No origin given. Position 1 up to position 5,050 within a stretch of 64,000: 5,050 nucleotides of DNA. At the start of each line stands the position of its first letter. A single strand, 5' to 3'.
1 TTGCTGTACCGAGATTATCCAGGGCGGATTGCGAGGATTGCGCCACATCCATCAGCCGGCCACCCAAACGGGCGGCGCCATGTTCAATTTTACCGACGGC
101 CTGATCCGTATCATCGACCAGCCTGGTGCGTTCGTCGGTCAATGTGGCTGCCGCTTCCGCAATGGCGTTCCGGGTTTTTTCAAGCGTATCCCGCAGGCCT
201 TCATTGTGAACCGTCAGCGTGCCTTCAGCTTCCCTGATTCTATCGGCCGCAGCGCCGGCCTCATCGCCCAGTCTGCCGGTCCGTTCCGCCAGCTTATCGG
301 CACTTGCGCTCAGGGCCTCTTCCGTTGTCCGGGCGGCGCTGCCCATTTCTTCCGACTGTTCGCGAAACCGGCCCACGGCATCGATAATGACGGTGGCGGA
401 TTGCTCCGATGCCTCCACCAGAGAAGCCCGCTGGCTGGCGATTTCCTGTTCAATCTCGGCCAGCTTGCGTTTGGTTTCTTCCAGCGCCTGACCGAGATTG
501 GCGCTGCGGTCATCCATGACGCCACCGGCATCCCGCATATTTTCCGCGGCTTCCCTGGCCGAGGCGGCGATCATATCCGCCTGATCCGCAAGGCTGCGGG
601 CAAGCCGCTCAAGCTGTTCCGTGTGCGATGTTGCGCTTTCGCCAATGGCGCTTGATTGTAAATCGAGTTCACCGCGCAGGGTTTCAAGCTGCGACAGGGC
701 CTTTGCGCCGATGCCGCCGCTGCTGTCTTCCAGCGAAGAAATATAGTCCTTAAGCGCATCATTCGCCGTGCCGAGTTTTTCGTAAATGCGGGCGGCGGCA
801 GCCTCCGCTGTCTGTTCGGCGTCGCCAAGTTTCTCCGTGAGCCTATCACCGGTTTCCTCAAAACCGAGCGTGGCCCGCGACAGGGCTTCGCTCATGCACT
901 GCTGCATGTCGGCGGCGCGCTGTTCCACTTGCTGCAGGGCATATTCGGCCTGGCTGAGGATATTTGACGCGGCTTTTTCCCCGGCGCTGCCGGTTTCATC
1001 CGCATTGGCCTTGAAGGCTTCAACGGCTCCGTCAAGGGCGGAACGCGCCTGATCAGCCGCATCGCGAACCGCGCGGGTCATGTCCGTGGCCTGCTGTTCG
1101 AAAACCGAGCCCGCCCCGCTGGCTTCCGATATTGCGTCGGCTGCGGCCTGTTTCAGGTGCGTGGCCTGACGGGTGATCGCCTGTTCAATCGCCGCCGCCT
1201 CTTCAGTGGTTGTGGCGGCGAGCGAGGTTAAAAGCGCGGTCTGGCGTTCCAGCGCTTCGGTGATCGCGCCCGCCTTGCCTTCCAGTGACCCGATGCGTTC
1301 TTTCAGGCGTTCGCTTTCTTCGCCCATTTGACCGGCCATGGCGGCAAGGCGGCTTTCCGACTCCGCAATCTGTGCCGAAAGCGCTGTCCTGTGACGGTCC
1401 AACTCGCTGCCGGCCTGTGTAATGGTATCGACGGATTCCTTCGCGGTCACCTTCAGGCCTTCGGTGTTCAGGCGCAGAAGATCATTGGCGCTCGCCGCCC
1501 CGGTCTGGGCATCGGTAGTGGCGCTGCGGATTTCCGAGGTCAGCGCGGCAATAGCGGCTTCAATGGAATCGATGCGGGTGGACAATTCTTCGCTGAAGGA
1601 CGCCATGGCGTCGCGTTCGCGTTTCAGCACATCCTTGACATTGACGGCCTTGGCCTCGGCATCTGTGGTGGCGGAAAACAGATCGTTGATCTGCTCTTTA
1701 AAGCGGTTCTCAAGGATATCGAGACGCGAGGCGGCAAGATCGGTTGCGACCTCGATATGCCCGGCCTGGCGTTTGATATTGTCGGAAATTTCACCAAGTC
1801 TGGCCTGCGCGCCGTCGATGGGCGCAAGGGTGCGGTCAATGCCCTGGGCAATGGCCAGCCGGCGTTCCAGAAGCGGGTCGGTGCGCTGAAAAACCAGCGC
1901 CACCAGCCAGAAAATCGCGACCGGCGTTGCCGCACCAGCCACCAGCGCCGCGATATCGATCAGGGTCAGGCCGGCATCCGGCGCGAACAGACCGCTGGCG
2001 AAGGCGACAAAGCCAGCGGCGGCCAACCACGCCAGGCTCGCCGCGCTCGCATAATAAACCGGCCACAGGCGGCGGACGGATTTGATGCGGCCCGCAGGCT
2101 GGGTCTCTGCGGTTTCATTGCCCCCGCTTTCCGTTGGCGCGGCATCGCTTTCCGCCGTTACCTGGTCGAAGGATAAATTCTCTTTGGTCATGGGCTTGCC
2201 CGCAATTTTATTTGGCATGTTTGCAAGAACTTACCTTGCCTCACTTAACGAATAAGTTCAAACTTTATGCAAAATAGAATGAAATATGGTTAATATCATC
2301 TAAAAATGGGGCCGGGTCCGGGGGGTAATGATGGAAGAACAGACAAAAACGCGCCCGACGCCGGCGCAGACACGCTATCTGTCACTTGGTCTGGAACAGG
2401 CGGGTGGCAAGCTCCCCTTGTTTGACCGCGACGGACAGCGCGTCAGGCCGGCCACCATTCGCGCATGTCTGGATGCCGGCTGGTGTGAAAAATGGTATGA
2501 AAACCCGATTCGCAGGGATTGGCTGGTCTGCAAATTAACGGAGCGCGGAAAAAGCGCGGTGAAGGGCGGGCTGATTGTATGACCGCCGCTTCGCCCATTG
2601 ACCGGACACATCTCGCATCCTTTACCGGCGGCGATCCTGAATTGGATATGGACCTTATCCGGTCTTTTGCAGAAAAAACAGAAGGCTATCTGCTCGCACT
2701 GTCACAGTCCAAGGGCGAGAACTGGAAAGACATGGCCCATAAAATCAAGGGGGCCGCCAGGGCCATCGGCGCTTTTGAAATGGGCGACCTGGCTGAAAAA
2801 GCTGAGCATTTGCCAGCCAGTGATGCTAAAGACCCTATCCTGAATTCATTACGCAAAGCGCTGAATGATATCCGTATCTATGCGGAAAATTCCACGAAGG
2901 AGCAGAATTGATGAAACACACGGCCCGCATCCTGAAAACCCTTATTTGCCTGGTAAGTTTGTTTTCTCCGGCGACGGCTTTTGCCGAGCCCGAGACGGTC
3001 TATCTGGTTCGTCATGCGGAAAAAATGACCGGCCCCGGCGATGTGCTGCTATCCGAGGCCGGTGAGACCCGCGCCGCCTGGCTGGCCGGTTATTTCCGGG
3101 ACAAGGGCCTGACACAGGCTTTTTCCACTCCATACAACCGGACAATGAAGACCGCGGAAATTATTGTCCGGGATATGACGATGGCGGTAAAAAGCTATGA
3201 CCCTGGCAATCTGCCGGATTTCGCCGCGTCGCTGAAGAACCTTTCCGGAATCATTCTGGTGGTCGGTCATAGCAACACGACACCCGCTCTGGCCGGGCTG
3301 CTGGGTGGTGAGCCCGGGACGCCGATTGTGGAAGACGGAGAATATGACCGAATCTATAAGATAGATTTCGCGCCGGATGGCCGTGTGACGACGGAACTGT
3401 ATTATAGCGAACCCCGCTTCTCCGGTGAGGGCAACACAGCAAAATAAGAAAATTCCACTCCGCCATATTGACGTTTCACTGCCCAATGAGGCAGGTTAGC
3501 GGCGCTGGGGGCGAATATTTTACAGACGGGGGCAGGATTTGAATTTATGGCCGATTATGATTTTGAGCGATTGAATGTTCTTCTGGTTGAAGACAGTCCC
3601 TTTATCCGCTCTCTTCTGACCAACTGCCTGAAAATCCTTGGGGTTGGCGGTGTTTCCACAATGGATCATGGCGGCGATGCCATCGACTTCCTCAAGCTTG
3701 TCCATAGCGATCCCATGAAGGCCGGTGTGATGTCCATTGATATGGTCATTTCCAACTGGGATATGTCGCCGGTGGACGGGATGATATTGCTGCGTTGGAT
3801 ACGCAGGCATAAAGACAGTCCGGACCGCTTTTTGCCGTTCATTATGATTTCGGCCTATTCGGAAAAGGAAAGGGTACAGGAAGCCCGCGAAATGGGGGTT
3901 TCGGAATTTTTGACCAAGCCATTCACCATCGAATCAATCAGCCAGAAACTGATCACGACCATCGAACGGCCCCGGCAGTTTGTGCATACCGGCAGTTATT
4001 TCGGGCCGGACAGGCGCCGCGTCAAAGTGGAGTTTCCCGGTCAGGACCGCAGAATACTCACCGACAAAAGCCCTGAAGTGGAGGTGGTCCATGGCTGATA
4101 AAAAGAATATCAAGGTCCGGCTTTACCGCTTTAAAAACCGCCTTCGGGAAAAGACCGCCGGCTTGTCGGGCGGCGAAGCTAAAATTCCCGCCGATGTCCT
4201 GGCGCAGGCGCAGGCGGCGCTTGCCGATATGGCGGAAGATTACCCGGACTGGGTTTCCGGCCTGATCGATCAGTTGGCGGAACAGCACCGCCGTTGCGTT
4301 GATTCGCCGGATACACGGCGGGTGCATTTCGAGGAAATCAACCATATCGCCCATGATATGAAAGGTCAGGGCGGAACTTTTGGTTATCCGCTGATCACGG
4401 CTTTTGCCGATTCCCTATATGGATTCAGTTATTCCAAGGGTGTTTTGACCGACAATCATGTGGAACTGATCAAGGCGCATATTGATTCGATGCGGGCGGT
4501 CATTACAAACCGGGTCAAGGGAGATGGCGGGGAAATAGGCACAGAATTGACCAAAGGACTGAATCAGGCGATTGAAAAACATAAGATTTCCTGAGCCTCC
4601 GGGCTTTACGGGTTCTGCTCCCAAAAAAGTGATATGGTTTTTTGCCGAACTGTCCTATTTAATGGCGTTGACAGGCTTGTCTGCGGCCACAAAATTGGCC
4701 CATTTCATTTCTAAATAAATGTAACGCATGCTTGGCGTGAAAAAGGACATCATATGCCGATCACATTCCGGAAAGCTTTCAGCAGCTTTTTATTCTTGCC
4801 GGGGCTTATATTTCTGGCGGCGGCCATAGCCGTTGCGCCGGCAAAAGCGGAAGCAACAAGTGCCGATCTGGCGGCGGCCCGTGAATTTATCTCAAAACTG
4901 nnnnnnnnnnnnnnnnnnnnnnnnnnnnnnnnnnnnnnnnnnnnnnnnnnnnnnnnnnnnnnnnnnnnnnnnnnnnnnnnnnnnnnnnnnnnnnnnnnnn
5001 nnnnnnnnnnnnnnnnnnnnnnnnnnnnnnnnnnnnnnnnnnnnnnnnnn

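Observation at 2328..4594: Kinase-less phosphorelay operon: small protein - Hpt - exported histidine phosphatase - response regulator - Hpt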

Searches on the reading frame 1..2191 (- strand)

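Call 35: search_protein_families(library=pfam, proteins=[window:1-2191:-], max_evalue=0.001)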
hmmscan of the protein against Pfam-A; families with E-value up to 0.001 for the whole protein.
window:1-2191:- (730 aa): 1 family
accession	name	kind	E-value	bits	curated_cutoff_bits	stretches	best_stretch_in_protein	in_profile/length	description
PF01442.23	Apolipoprotein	-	8.6e-07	29.3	90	0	423-553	58-182/190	Apolipoprotein A1/A4/E domain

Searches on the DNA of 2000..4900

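Call 65: search_rna_families(source=window, start=2000, end=4900, threshold=evalue, max_evalue=1)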
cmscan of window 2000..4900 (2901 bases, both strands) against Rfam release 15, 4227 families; matches with E-value up to 1: 0.
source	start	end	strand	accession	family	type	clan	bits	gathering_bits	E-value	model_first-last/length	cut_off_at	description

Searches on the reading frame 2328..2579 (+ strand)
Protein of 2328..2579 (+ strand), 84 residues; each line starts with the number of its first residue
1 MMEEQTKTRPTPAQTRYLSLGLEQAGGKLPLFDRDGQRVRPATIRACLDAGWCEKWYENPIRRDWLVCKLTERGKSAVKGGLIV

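Call 3: search_protein_families(library=pfam, proteins=[window:2328-2579:+], max_evalue=1)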
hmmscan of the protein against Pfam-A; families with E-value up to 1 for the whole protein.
window:2328-2579:+ (84 aa): 0 families

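Call 4: search_protein_families(library=ncbifam, proteins=[window:2328-2579:+], max_evalue=1)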
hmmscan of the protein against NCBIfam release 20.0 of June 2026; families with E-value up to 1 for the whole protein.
window:2328-2579:+ (84 aa): 0 families

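Call 37: find_homologous_proteins(query=window:2328-2579:+)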
Query window:2328-2579:+ (84 aa): 406 proteins with E <= 0.001 among 406 candidates; the best 120 are listed.
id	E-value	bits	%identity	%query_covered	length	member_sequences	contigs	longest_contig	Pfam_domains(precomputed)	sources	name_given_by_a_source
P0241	6.9e-51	188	100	99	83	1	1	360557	-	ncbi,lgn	-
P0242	1.5e-34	135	67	94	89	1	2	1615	-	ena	-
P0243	8.2e-30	120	65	94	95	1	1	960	-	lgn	-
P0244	9.1e-29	117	72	81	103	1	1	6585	-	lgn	-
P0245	1.3e-28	116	67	87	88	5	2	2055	-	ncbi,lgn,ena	-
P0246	2.3e-28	116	61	94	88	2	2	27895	-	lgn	-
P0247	3.5e-28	115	60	96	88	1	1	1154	-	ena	-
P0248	1.3e-27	113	63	86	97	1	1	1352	-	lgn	-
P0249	1.7e-27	113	66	88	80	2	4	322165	-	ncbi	ncbi:MAG: hypothetical protein ABJN40_00290 [Sneathiella sp.]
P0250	1.9e-27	113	66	90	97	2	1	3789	-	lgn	-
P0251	2.5e-27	112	71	82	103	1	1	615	-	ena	-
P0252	3.6e-27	112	63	86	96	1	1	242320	-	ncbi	-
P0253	3.7e-27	112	66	85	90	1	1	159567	-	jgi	-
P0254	1.1e-26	110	67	86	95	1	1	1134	-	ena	-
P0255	1.8e-26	110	59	88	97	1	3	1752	-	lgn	-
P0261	3.4e-26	109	60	89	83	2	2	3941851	-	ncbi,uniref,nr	ncbi:hypothetical protein [Sneathiella aquimaris]|uniref:hypothetical protein n=1 Tax=Sneathiella aq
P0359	5.9e-24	102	53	90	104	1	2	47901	-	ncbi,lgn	ncbi:MAG: hypothetical protein WBC71_03240 [Salaquimonas sp.]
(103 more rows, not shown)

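Call 39: find_encoding_contigs(protein=P0261, flank=6000, max_places=2)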
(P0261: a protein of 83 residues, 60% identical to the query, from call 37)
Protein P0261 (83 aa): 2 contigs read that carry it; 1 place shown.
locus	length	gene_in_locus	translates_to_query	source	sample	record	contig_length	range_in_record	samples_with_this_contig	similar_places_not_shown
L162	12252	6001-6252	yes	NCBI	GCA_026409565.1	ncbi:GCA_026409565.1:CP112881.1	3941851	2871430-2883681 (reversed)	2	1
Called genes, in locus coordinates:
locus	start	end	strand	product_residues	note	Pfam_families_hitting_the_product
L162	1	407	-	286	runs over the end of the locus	PF06325:PrmA, PF05175:MTS (weak), PF13649:Methyltransf_25 (weak)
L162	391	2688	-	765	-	PF00580:UvrD-helicase, PF13245:AAA_19, PF13604:AAA_30 (faint), PF01443:Viral_helicase1 (faint), PF13361:UvrD_C, PF13538:UvrD_C_2 (faint)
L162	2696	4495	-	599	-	PF00654:Voltage_CLC, PF00571:CBS (faint)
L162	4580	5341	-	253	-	PF01261:AP_endonuc_2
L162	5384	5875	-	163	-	PF00156:Pribosyltran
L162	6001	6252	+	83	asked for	-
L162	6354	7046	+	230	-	PF07298:NnrU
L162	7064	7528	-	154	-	PF14539:DUF4442, PF13622:4HBT_3 (weak), PF03061:4HBT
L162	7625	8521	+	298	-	PF00126:HTH_1, PF25213:HVO_A0261_N (weak), PF03466:LysR_substrate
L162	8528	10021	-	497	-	PF01384:PHO4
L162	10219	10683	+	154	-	PF13404:HTH_AsnC-type, PF13412:HTH_24, PF01037:AsnC_trans_reg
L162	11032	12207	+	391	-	PF01546:Peptidase_M20, PF07687:M20_dimer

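Call 40: find_encoding_contigs(protein=P0359, flank=6000, max_places=2)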
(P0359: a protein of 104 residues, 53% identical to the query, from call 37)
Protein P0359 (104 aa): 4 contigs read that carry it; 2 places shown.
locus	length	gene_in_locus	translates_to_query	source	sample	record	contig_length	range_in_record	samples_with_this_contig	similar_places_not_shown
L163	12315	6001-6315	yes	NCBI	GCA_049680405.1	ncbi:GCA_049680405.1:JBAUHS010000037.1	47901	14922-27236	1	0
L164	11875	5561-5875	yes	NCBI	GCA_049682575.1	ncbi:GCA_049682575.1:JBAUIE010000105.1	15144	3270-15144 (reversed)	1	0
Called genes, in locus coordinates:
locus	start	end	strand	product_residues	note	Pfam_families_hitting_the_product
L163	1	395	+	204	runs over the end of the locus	PF03886:ABC_trans_aux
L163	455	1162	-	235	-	PF01988:VIT1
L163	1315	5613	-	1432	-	PF28217:FAM81B (faint), PF01442:Apolipoprotein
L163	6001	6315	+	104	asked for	-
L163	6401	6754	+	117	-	PF01627:Hpt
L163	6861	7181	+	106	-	PF00111:Fer2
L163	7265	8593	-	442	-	PF02353:CMAS, PF13489:Methyltransf_23, PF08241:Methyltransf_11, PF08242:Methyltransf_12, PF13649:Methyltransf_25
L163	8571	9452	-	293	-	PF07103:DUF1365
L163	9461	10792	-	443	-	PF01266:DAO (weak), PF01593:Amino_oxidase, PF13450:NAD_binding_8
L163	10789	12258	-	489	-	PF00875:DNA_photolyase, PF03441:FAD_binding_7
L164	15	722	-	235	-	PF01988:VIT1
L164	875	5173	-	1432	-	PF28217:FAM81B (faint), PF01442:Apolipoprotein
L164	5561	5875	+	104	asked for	-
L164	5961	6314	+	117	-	PF01627:Hpt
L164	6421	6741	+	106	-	PF00111:Fer2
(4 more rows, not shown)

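Call 55: predict_structure(alignment_id=A3)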
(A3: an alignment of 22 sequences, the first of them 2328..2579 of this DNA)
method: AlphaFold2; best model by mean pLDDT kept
length: 84 residues; sequences in the alignment: 22
mean_pLDDT: 83.5   pTM: 0.71
mean pLDDT of the five models: 83.5, 82.0, 81.6, 80.5, 80.2
residues with pLDDT >= 90: 44; 70-90: 29; 50-70: 5; < 50: 6
segments of 3 or more residues with pLDDT < 50: 1-4
pLDDT, mean of each block of 10 residues (from residue 1): 59 92 90 88 92 88 84 89 48
secondary structure, 60 per line:
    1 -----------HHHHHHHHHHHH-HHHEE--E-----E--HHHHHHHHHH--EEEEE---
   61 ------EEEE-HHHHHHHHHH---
elements in order: H12-23 H41-50 E53-57 E67-70 H72-81

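Call 59: fold_search(model_id=the predicted structure, library=pdb)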
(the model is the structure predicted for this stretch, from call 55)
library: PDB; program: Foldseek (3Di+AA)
matches with E <= 10: 354; with E <= 0.001: 0
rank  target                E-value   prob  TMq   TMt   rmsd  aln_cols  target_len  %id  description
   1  4b8x_B                8.0e-02  0.99  0.58  0.36   3.6        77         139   18  Near atomic resolution crystal structure of Sco5413, a MarR family transcriptional regulator from Streptomyces coelico (released 2012-10-17)
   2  2jtv_MODEL_1_A        1.5e-01  0.89  0.49  0.60   4.4        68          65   19  Solution Structure of protein RPA3401, Northeast Structural Genomics Consortium Target RpT7, Ontario Center fo (released 2007-10-09)
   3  2nnn_D                1.7e-01  0.92  0.55  0.37   4.4        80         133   19  Crystal structure of probable transcriptional regulator from Pseudomonas aeruginosa (released 2006-11-21)
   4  8ylg_B                2.0e-01  0.92  0.56  0.31   3.4        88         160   17  Crystal structure of Burkholderia thailandensis MftR in complex with operator DNA (released 2024-11-13)
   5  3k0l_B                2.5e-01  0.69  0.47  0.30   4.5        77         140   19  Crystal Structure of Putative MarR Family Transcriptional Regulator from Acinetobacter sp. ADP (released 2009-10-13)
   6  2nnn_A                2.7e-01  0.90  0.57  0.38   4.2        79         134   18  Crystal structure of probable transcriptional regulator from Pseudomonas aeruginosa (released 2006-11-21)
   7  8ylg_A                2.7e-01  0.89  0.56  0.31   3.4        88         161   17  Crystal structure of Burkholderia thailandensis MftR in complex with operator DNA (released 2024-11-13)
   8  6pco_A                2.8e-01  0.89  0.56  0.37   3.7        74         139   22  Mechanism for regulation of DNA binding of Bordetella bronchiseptica BpsR by 6-hydroxynicotinic acid (released 2019-11-06)
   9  6pcp_C                3.3e-01  0.92  0.61  0.39   3.4        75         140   20  Mechanism for regulation of DNA binding of Bordetella bronchiseptica BpsR by 6-hydroxynicotinic acid (released 2019-11-06)
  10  3vod_A                3.5e-01  0.75  0.50  0.32   3.7        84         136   15  Crystal Structure of mutant MarR C80S from E.coli (released 2013-03-06)
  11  3k0l_A                3.5e-01  0.66  0.49  0.31   4.7        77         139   19  Crystal Structure of Putative MarR Family Transcriptional Regulator from Acinetobacter sp. ADP (released 2009-10-13)
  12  4rgr_A                3.5e-01  0.66  0.49  0.31   4.8        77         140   19  Crystal Structure of Putative MarR Family Transcriptional Regulator HcaR from Acinetobacter sp. ADP (released 2015-03-04)
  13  3bpx_A                3.7e-01  0.77  0.39  0.24   2.3        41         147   24  Crystal Structure of MarR (released 2008-05-20)
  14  3vb2_A                3.7e-01  0.60  0.47  0.31   4.2        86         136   16  Crystal Structure of the Reduced Form of MarR from E.coli (released 2013-01-30)
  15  6qfd_A                4.0e-01  0.80  0.59  0.44   4.0        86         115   22  The complex structure of hsRosR-S4 (vng0258/RosR-S4) (released 2019-07-10)
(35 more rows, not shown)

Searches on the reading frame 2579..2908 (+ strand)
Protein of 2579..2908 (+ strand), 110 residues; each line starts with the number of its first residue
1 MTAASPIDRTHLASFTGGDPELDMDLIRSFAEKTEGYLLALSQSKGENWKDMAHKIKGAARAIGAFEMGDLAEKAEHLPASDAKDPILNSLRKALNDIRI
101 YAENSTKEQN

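Call 3: search_protein_families(library=pfam, proteins=[window:2579-2908:+], max_evalue=1)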
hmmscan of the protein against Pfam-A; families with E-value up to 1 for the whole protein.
window:2579-2908:+ (110 aa): 1 family
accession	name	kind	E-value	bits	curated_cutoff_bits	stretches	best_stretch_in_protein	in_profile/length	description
PF01627.28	Hpt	-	1.9e-07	31.7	24.6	1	34-98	10-81/84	Hpt domain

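Call 4: search_protein_families(library=ncbifam, proteins=[window:2579-2908:+], max_evalue=1)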
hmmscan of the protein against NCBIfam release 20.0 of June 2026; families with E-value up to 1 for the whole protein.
window:2579-2908:+ (110 aa): 1 family
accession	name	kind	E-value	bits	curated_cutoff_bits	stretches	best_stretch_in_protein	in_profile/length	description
NF008302.0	PRK11091.1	equivalog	0.013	13.6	838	1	30-79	690-743/779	aerobic respiration two-component sensor histidine kinase ArcB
